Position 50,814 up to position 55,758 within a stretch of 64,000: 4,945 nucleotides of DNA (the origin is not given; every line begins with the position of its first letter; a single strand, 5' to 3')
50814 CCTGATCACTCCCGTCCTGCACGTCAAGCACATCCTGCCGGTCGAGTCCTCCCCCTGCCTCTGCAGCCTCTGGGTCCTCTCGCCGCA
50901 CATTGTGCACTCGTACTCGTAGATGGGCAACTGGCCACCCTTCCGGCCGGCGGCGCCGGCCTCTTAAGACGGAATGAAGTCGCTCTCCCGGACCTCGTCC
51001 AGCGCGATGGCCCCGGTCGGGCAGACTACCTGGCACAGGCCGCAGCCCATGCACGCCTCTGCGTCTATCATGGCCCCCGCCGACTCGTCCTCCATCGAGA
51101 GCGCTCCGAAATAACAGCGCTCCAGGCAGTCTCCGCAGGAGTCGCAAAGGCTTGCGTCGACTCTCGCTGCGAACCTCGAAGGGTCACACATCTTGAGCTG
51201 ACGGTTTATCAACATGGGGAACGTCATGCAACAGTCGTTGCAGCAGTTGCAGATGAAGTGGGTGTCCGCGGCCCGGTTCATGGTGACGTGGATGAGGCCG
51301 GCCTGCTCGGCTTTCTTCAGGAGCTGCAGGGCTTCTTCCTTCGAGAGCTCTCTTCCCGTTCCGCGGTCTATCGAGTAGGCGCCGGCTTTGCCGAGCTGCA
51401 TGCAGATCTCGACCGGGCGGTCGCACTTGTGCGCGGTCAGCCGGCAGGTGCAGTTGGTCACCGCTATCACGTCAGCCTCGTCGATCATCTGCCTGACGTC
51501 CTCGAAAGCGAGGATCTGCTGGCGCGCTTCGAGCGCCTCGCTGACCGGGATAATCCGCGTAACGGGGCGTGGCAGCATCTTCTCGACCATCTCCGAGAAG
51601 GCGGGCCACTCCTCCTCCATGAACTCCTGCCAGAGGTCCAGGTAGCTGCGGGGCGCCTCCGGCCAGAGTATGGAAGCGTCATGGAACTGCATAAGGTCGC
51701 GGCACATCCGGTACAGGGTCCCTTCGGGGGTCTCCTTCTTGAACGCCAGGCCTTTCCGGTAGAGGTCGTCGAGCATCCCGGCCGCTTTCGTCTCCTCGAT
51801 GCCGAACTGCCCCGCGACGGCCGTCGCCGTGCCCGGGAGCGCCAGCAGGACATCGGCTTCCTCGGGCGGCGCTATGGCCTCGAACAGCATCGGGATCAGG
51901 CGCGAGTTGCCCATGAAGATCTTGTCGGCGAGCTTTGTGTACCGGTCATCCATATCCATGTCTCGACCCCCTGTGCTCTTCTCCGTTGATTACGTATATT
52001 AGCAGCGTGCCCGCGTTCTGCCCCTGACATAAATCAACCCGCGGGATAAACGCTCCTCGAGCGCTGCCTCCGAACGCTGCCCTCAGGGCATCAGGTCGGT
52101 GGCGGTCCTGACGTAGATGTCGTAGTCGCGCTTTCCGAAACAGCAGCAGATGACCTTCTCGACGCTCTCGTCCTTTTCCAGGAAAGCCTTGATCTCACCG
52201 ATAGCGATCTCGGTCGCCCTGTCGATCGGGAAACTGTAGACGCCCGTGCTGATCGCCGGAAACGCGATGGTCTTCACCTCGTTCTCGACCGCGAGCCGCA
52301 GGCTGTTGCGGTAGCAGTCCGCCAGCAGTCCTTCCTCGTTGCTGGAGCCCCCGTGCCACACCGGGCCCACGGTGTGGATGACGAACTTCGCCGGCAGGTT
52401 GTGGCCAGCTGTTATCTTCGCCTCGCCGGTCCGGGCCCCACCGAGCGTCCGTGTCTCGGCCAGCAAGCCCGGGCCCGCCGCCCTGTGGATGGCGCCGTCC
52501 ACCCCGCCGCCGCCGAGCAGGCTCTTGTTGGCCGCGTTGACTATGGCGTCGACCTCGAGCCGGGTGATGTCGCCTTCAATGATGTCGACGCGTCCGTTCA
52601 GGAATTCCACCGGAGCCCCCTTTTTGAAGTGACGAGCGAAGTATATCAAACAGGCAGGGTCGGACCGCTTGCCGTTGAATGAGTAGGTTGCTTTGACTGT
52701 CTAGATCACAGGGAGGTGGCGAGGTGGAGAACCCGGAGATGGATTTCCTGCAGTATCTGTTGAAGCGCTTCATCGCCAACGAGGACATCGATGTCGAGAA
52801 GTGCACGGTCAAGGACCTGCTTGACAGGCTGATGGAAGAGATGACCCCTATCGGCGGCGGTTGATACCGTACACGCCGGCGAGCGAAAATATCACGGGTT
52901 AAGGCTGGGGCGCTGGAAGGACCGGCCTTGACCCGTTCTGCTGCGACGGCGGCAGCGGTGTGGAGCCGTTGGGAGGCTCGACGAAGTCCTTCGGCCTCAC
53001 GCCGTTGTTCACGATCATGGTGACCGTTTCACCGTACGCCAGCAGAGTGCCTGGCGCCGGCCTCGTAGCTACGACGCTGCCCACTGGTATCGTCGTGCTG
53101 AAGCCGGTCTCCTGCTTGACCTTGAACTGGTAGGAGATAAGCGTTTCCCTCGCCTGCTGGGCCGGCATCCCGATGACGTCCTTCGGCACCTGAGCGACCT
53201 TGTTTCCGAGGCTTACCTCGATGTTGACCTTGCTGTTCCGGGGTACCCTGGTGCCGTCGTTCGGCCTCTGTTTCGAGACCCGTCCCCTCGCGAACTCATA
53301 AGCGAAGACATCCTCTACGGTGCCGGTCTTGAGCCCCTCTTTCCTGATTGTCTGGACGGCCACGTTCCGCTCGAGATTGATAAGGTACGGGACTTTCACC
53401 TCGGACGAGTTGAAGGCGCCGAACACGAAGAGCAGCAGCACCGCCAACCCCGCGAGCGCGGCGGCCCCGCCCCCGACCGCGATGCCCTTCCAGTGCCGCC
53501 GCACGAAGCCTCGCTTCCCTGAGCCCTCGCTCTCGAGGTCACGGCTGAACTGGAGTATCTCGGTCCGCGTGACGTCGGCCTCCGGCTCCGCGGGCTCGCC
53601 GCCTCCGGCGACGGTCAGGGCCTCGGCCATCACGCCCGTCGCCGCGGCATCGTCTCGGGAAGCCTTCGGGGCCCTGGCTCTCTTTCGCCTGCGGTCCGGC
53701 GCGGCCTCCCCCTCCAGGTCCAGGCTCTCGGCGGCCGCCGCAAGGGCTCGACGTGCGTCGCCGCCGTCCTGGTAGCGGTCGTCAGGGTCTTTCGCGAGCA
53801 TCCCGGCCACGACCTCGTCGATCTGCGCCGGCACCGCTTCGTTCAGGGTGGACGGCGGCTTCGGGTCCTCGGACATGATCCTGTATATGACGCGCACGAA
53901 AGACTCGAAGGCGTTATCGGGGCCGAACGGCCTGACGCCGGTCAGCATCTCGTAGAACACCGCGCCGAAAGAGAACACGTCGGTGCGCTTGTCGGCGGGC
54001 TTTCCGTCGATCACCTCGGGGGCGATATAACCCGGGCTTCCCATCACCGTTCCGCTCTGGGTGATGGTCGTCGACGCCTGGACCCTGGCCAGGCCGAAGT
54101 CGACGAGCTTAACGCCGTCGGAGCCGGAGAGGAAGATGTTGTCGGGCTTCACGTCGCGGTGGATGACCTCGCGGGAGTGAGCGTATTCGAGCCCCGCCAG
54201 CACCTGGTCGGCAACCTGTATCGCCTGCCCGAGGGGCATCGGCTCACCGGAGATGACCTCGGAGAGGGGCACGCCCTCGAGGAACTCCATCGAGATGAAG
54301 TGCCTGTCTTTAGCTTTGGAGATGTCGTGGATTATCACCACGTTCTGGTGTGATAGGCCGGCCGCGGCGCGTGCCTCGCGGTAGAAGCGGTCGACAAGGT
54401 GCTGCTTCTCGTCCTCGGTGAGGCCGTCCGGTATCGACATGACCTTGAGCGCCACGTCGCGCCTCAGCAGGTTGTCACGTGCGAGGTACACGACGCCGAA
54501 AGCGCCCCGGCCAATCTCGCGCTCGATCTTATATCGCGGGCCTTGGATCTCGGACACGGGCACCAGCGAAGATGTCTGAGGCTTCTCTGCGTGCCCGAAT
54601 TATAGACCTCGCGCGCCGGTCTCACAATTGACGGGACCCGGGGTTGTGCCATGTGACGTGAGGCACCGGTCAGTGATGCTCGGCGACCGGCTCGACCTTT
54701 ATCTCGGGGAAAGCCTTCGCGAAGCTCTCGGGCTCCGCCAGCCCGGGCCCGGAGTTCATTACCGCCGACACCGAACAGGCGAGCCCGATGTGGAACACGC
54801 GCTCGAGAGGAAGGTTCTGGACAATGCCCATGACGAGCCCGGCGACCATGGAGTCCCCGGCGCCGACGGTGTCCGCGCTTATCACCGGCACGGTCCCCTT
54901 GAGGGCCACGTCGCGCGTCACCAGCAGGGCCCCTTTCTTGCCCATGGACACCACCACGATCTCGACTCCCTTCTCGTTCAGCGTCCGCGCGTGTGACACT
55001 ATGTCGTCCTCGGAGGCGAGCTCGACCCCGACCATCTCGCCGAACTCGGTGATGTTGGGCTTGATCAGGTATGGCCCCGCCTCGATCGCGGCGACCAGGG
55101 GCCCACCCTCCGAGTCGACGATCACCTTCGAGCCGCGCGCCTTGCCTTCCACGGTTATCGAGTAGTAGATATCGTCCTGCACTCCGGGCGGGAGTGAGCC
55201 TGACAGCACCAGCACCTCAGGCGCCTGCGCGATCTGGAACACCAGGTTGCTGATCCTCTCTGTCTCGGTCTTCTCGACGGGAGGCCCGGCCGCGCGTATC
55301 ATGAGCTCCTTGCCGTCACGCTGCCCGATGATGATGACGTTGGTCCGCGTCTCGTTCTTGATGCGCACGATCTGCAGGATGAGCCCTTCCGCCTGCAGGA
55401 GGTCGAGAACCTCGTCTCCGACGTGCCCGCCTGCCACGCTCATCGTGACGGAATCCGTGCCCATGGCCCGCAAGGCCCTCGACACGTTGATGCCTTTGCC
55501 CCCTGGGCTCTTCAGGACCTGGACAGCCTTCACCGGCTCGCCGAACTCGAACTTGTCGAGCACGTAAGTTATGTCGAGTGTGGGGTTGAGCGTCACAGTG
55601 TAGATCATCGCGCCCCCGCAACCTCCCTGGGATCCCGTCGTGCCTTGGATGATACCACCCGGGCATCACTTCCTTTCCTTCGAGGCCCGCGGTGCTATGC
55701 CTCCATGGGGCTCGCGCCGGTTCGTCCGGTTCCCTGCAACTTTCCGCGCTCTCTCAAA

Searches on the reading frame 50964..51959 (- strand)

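Call 53: search_protein_families(library=pfam, proteins=[window:50964-51959:-], max_evalue=0.00001)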
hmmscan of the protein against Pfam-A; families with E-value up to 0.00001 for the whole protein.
window:50964-51959:- (331 aa): 7 families
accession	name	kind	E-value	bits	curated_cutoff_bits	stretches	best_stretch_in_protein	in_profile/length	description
PF00037.32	Fer4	-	2.9e-12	46.3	21.1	1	297-318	2-23/24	4Fe-4S binding domain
PF12838.12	Fer4_7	-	4.1e-09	37.2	27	1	272-317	2-52/52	4Fe-4S dicluster domain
PF14697.11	Fer4_21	-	7.5e-08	32.8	35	1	265-319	1-58/59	4Fe-4S dicluster domain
PF13237.11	Fer4_10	-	9.3e-08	32.3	25.5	0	266-314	3-53/53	4Fe-4S dicluster domain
PF12837.12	Fer4_6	-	1e-06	28.8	25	0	298-318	4-24/24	4Fe-4S binding domain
PF13187.11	Fer4_9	-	2.9e-06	27.7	27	1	272-318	2-52/52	4Fe-4S dicluster domain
PF12797.12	Fer4_2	-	4.2e-06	26.8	24.5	1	297-315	4-22/22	4Fe-4S binding domain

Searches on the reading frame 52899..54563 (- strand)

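Call 53: search_protein_families(library=pfam, proteins=[window:52899-54563:-], max_evalue=0.00001)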
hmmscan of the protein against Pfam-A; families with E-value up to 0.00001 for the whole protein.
window:52899-54563:- (554 aa): 3 families
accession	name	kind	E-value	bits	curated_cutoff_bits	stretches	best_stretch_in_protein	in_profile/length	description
PF00069.31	Pkinase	-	1.5e-53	182.3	31.7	1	11-264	1-252/263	Protein kinase domain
PF07714.23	PK_Tyr_Ser-Thr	-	8.7e-34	117.4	23.1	1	12-263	2-248/258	Protein tyrosine and serine/threonine kinase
PF03793.24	PASTA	-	6.5e-21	74.5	23.2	2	462-519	5-63/64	PASTA domain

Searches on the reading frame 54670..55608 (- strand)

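Call 53: search_protein_families(library=pfam, proteins=[window:54670-55608:-], max_evalue=0.00001)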
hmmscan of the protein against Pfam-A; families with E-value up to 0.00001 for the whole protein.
window:54670-55608:- (312 aa): 1 family
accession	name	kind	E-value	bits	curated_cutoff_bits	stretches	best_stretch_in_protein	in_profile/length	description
PF00294.29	PfkB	-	5.4e-48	164.3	25.8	1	13-293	14-300/302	pfkB family carbohydrate kinase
